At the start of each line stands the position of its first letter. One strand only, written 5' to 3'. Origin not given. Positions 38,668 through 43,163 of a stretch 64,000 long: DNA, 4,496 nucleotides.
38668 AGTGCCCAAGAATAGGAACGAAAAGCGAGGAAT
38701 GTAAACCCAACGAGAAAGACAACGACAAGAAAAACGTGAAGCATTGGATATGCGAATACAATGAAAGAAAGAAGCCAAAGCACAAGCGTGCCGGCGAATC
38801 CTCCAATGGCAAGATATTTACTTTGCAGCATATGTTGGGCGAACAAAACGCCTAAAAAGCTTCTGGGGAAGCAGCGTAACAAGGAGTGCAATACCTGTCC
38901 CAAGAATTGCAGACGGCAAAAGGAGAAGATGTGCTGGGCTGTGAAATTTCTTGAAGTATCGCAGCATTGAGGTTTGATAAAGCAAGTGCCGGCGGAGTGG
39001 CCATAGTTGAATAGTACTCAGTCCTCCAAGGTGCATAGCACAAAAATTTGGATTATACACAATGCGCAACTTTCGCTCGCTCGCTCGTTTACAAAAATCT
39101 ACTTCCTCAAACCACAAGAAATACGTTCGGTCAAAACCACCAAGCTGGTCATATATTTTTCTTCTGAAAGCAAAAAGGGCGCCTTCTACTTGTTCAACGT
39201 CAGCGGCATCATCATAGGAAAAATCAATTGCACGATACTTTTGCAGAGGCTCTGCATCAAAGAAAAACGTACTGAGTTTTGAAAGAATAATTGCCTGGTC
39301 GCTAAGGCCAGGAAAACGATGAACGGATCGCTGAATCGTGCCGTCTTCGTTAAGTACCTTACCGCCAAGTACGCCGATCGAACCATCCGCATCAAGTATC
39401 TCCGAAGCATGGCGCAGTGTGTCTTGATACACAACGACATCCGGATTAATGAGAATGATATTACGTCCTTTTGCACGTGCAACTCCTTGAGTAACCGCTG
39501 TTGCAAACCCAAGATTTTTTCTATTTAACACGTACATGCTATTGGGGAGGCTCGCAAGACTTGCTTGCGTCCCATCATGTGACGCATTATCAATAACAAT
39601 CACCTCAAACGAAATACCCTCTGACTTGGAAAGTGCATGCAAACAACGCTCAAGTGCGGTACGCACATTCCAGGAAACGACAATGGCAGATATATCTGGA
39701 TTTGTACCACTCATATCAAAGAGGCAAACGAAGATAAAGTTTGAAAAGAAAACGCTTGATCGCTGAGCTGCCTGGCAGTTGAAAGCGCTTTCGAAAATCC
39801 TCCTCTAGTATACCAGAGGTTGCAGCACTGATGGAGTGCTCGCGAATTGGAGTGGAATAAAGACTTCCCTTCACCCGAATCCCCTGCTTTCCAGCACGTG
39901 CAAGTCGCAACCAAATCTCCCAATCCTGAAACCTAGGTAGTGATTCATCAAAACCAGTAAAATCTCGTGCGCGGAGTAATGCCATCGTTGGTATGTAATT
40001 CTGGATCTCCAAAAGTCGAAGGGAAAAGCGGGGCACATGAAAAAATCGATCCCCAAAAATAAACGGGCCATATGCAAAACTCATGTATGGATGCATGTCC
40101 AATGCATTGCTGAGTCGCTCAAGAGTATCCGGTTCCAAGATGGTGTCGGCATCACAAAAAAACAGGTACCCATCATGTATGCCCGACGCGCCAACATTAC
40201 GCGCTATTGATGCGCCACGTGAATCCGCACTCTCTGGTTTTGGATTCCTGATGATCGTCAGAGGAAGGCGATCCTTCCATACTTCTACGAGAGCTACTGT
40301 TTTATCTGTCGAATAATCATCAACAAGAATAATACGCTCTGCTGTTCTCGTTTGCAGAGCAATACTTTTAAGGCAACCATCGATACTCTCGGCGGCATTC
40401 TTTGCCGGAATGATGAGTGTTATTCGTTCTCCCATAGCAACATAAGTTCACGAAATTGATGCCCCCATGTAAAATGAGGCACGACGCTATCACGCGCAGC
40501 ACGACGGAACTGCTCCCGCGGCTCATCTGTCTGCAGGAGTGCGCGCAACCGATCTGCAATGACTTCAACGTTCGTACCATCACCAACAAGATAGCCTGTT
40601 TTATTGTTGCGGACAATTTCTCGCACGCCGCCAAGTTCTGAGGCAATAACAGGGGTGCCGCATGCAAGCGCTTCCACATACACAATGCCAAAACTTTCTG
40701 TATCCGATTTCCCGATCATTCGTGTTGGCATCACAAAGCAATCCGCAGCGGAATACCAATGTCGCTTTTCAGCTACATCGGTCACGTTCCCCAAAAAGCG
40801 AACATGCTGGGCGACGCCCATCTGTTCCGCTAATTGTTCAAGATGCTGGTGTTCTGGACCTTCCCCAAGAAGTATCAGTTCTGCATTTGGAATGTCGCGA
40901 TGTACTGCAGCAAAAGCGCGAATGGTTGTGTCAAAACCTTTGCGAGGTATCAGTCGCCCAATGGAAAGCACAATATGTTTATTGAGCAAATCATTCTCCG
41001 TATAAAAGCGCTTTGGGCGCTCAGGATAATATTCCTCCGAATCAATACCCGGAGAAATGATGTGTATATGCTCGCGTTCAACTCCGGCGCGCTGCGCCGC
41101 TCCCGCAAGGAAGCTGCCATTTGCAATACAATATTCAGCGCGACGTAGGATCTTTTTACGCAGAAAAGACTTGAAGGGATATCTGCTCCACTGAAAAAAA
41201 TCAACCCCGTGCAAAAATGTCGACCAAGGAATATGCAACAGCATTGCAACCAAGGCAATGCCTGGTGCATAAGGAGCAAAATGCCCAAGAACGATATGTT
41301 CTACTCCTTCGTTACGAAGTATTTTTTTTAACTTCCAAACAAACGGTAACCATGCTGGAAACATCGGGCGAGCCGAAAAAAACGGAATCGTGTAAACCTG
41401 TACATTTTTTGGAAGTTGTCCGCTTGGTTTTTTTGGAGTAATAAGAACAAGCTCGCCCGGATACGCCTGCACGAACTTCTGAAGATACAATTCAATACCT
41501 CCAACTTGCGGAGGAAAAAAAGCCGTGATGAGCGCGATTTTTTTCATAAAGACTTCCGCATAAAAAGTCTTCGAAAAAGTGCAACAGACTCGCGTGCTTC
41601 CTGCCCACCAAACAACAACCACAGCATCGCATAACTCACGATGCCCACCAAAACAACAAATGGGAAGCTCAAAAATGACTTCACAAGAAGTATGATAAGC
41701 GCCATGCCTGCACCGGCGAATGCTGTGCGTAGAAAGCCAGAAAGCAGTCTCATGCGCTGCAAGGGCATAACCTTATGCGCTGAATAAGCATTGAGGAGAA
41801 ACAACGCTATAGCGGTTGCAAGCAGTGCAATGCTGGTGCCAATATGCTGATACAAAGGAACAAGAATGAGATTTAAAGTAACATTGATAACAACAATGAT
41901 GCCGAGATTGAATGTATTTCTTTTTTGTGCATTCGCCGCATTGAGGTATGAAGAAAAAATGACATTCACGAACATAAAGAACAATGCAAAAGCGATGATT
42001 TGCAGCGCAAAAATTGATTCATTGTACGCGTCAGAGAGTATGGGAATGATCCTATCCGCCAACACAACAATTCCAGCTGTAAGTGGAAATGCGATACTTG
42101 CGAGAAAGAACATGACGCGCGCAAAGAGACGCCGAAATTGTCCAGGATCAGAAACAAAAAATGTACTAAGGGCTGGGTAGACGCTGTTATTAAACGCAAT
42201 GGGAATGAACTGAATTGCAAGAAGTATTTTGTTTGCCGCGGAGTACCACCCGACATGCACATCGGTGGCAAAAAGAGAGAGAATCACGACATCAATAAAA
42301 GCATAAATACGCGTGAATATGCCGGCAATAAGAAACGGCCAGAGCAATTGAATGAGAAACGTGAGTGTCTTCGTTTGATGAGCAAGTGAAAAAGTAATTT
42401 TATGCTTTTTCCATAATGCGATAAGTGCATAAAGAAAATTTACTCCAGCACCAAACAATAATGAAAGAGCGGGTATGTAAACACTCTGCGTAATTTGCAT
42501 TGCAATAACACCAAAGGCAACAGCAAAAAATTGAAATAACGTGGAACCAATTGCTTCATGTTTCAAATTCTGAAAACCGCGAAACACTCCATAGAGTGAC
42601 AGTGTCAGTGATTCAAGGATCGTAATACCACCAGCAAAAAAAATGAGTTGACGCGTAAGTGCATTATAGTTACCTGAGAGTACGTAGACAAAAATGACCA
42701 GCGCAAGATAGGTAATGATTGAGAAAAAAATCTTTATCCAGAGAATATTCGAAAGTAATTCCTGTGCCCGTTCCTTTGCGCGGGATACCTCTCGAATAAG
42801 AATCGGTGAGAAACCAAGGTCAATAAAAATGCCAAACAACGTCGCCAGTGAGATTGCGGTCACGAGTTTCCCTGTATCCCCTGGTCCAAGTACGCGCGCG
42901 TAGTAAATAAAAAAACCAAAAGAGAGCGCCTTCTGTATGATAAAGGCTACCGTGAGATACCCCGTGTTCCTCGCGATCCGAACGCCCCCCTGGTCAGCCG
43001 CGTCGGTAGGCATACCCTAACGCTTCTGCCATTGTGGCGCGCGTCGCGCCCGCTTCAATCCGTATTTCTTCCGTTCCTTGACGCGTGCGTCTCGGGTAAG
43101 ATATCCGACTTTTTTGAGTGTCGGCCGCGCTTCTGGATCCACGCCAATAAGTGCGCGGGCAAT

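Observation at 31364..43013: Second MreB paralog translationally coupled inside a 12-kb glycan-assembly cluster (with a DUF4012 protein)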

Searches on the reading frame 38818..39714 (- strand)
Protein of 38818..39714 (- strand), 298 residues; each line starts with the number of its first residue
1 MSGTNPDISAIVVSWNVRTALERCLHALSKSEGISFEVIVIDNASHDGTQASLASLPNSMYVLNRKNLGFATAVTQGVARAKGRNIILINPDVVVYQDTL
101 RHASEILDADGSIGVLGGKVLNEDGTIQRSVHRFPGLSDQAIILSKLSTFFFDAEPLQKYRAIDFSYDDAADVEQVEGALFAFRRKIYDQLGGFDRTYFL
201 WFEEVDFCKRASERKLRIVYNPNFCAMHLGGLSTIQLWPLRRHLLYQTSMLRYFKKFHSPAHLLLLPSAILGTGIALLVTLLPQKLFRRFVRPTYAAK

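Call 4: search_protein_families(library=pfam, proteins=[window:38818-39714:-], max_evalue=0.001)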
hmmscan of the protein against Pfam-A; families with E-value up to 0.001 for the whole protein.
window:38818-39714:- (298 aa): 4 families
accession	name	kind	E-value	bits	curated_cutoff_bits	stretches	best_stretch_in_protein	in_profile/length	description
PF00535.33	Glycos_transf_2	-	3.6e-19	69.7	23.3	1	9-146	1-132/168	Glycosyl transferase family 2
PF13641.12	Glyco_tranf_2_3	-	7e-15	56.1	27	1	6-229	1-212/230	Glycosyltransferase like family 2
PF13712.12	Glyco_tranf_2_5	-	0.0003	21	27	0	31-188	25-150/210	Glycosyltransferase like family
PF02709.20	Glyco_transf_7C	-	0.00094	19.2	23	0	174-219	17-63/78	N-terminal domain of galactosyltransferase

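Call 14: search_protein_families(library=ncbifam, proteins=[window:38818-39714:-], max_evalue=0.00001)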
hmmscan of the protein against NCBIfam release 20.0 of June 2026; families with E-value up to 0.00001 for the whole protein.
window:38818-39714:- (298 aa): 11 families
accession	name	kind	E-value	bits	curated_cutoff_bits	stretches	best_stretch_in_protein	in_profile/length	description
NF041875.1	EPS_EpsD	equivalog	1.4e-16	60.8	370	1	9-117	2-114/325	exopolysaccharide biosynthesis glycosyltransferase EpsD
TIGR03965.1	mycofact_glyco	equivalog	6.2e-15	55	280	2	5-123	73-194/467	mycofactocin biosynthesis glycosyltransferase MftF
NF038299.1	EPS_HpsN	equivalog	4.1e-13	49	425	1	6-231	1-223/317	hormogonium polysaccharide biosynthesis glycosyltransferase HpsN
TIGR03937.1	PgaC_IcaA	equivalog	1.7e-12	47.1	422.3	1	5-118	44-161/407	poly-beta-1,6-N-acetyl-D-glucosamine synthase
TIGR04283.1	glyco_like_mftF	equivalog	3.6e-12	46.3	182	1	8-112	1-102/221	TIGR04283 family arsenosugar biosynthesis glycosyltransferase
TIGR04009.1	wcaE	equivalog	8.7e-11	41.6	369.2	1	22-225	20-226/248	colanic acid biosynthesis glycosyltransferase WcaE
TIGR01556.1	rhamnosyltran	subfamily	1.3e-08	34.3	200.55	0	36-150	22-142/281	rhamnosyltransferase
TIGR03111.1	glyc2_xrt_Gpos1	hypoth_equivalog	3.3e-08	32.8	363.95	1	3-140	46-189/439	TIGR03111 family XrtG-associated glycosyltransferase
NF007482.0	PRK10073.1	equivalog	4.8e-08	32.4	423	1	3-100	3-103/334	glycosyltransferase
NF038302.1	EPS_HpsE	equivalog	9.5e-08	31.3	300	1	8-121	3-125/307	hormogonium polysaccharide biosynthesis glycosyltransferase HpsE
NF047683.1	TeichurnBiosyTuaG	equivalog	2e-07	30.9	400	1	1-126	1-131/252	teichuronic acid biosynthesis protein TuaG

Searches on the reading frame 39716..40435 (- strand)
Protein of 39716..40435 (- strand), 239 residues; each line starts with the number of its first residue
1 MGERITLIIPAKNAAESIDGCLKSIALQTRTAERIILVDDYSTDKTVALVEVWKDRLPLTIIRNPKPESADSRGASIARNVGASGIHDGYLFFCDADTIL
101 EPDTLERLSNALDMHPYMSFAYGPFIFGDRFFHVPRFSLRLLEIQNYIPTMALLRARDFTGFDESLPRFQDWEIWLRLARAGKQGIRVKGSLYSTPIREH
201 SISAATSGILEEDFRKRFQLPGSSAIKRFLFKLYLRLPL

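Call 4: search_protein_families(library=pfam, proteins=[window:39716-40435:-], max_evalue=0.001)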
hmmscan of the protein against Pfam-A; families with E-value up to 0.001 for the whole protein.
window:39716-40435:- (239 aa): 4 families
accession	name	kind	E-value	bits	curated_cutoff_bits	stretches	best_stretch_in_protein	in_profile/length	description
PF00535.33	Glycos_transf_2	-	6.6e-21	75.4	23.3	1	7-140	2-131/168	Glycosyl transferase family 2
PF10111.15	Glyco_tranf_2_2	-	1.4e-13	51.4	27.3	1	6-110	1-104/276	Glycosyltransferase like family 2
PF13641.12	Glyco_tranf_2_3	-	2e-09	38.2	27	1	4-116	2-114/230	Glycosyltransferase like family 2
PF13704.12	Glyco_tranf_2_4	-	0.00012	23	27.5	1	30-104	17-88/98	Glycosyl transferase family 2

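Call 14: search_protein_families(library=ncbifam, proteins=[window:39716-40435:-], max_evalue=0.00001)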
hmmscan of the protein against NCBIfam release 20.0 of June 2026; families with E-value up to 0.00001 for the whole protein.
window:39716-40435:- (239 aa): 10 families
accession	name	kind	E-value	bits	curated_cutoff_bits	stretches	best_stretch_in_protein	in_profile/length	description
TIGR03965.1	mycofact_glyco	equivalog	8.3e-17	61.2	280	1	4-113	75-180/467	mycofactocin biosynthesis glycosyltransferase MftF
NF007482.0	PRK10073.1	equivalog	4.7e-15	55.4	423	1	4-108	7-106/334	glycosyltransferase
NF047683.1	TeichurnBiosyTuaG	equivalog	8.7e-12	45.2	400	1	3-117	6-116/252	teichuronic acid biosynthesis protein TuaG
NF041875.1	EPS_EpsD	equivalog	1.7e-11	44.1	370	1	7-111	3-103/325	exopolysaccharide biosynthesis glycosyltransferase EpsD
TIGR04283.1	glyco_like_mftF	equivalog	4.4e-10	39.5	182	1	5-114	1-99/221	TIGR04283 family arsenosugar biosynthesis glycosyltransferase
TIGR03937.1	PgaC_IcaA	equivalog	4.2e-09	35.9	422.3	1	3-118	45-156/407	poly-beta-1,6-N-acetyl-D-glucosamine synthase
TIGR03469.1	HpnB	hypoth_equivalog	6.6e-09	35.3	379.25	1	5-110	46-158/386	hopene-associated glycosyltransferase HpnB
TIGR03111.1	glyc2_xrt_Gpos1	hypoth_equivalog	6.3e-07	28.5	363.95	1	4-118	50-162/439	TIGR03111 family XrtG-associated glycosyltransferase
NF053739.1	GlytfEpsEBac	equivalog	1.4e-06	27.5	450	0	5-195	3-202/265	glycosyltransferase EpsE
NF045692.1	OglycostaseCruG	equivalog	3.2e-06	26.3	600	1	4-105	42-145/386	2'-O-glycosyltransferase CruG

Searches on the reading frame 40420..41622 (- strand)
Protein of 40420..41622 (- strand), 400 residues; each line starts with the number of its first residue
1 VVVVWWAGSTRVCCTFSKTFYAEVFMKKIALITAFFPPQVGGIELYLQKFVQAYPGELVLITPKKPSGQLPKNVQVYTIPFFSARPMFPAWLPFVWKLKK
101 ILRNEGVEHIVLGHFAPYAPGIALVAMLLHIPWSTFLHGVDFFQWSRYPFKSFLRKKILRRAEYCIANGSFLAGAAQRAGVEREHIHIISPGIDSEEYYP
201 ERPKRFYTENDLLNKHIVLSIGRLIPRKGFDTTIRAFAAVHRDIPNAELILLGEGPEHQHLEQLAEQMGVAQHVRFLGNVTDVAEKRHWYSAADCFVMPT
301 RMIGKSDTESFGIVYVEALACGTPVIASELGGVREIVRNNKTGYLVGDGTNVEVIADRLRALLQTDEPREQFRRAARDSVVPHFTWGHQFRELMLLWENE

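Call 4: search_protein_families(library=pfam, proteins=[window:40420-41622:-], max_evalue=0.001)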
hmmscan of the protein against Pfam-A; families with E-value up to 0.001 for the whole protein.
window:40420-41622:- (400 aa): 6 families
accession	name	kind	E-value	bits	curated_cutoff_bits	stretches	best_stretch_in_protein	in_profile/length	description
PF00534.26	Glycos_transf_1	-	8.3e-43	146.3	26.4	1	214-378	14-171/172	Glycosyl transferases group 1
PF13692.12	Glyco_trans_1_4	-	2.4e-35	122.3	27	1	216-364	2-141/142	Glycosyl transferases group 1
PF20706.3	GT4-conflict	-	6.5e-18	65.3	26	1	154-392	139-384/385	Family 4 Glycosyltransferase in conflict systems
PF13439.12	Glyco_transf_4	-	2.2e-17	64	28.5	1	40-196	1-169/170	Glycosyltransferase Family 4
PF13579.12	Glyco_trans_4_4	-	2.3e-12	48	29.7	1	41-192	1-158/158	Glycosyl transferase 4-like domain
PF13524.12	Glyco_trans_1_2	-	4.3e-09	36.9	25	1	261-394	27-143/144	Glycosyl transferase-like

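Call 14: search_protein_families(library=ncbifam, proteins=[window:40420-41622:-], max_evalue=0.00001)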
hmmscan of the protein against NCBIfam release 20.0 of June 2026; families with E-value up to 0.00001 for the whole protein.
window:40420-41622:- (400 aa): 40 families (the best 25 are shown)
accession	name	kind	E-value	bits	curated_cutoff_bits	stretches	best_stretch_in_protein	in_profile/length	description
TIGR03999.1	thiol_BshA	equivalog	3.8e-37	128.1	273.7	1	93-386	71-359/375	N-acetyl-alpha-D-glucosaminyl L-malate synthase BshA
NF041876.1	EPS_EpsE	equivalog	3.3e-34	118.8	400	1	57-386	65-382/389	exopolysaccharide biosynthesis GT4 family glycosyltransferase EpsE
TIGR03449.1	mycothiol_MshA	equivalog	5.3e-31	107.9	462.5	1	177-394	181-397/406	D-inositol-3-phosphate glycosyltransferase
TIGR03088.1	stp2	hypoth_equivalog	3.5e-30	105.3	409.05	1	177-396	153-369/374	TIGR03088 family PEP-CTERM/XrtA system glycosyltransferase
TIGR04063.1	stp3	hypoth_equivalog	3.7e-29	101.8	442.05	1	146-389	142-384/397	TIGR04063 family PEP-CTERM/XrtA system glycosyltransferase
TIGR02149.1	glgA_Coryne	subfamily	1.2e-22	80.6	302.4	1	180-388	165-378/391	glycogen synthase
NF047684.1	TeichurnBiosyTuaC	equivalog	1e-20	74.1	550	1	101-390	101-379/391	teichuronic acid biosynthesis protein TuaC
NF012028.0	PRK15484.1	subfamily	2.2e-20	73.1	618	1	182-391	159-372/380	lipopolysaccharide N-acetylglucosaminyltransferase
TIGR04005.1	wcaL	equivalog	1.1e-19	70.6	537.6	1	132-393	145-399/406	colanic acid biosynthesis glycosyltransferase WcaL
NF053787.1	GlcN_PG_synth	equivalog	5.6e-19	68.2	480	1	28-394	2-353/361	N-acetylglucosaminyl phosphatidylglycerol synthase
TIGR04157.1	glyco_rSAM_CFB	subfamily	2.3e-18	66.4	400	1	178-346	187-348/406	TIGR04157 family glycosyltransferase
NF047880.1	glyco_SdgA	exception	3.9e-18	65.3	800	1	209-379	310-470/488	serine-aspartate repeat adhesin O-glycosyltransferase SdgA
TIGR04047.1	MSMEG_0565_glyc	hypoth_equivalog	5.9e-18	65.1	259.85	1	187-389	162-363/373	MSMEG_0565 family glycosyltransferase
NF038229.1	Glyco4_Geo_Pelo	equivalog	1.7e-17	63.4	400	1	127-391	76-327/338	GPMC system family 4 glycosyltransferase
NF050063.1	ProtGlycPglJ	equivalog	1.6e-16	60.4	500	1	178-378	162-345/363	N-acetylgalactosamine-N,N'-diacetylbacillosaminyl-diphospho-undecaprenol 4-alpha-N-acetylgalactosaminyltransferase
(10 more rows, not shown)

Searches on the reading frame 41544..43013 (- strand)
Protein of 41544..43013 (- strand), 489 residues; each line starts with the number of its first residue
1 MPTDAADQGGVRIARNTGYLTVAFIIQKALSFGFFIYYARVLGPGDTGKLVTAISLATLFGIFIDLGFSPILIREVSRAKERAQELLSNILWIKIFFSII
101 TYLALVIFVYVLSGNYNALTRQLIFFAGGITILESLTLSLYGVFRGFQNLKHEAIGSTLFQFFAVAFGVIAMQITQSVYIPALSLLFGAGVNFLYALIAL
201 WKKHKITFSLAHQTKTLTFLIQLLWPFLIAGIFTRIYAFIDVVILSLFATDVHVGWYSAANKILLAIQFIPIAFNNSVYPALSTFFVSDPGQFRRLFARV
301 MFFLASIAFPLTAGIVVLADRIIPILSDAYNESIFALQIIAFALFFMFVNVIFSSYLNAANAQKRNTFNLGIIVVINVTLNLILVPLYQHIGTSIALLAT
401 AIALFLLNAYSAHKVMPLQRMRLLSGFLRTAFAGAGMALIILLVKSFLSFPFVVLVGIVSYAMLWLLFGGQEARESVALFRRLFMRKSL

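Call 4: search_protein_families(library=pfam, proteins=[window:41544-43013:-], max_evalue=0.001)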
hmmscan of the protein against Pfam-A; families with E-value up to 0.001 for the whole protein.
window:41544-43013:- (489 aa): 4 families
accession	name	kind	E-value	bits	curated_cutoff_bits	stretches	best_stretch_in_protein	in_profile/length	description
PF01943.22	Polysacc_synt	-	9.2e-36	124.1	28.2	1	14-285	2-273/274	Polysaccharide biosynthesis protein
PF13440.11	Polysacc_synt_3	-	9.2e-21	74.8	23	1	39-333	3-291/293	Polysaccharide biosynthesis protein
PF03023.19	MurJ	-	5.6e-11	42.2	27.4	1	68-455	37-443/451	Lipid II flippase MurJ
PF01554.23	MatE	-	0.00014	22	24.9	1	226-383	1-161/161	MatE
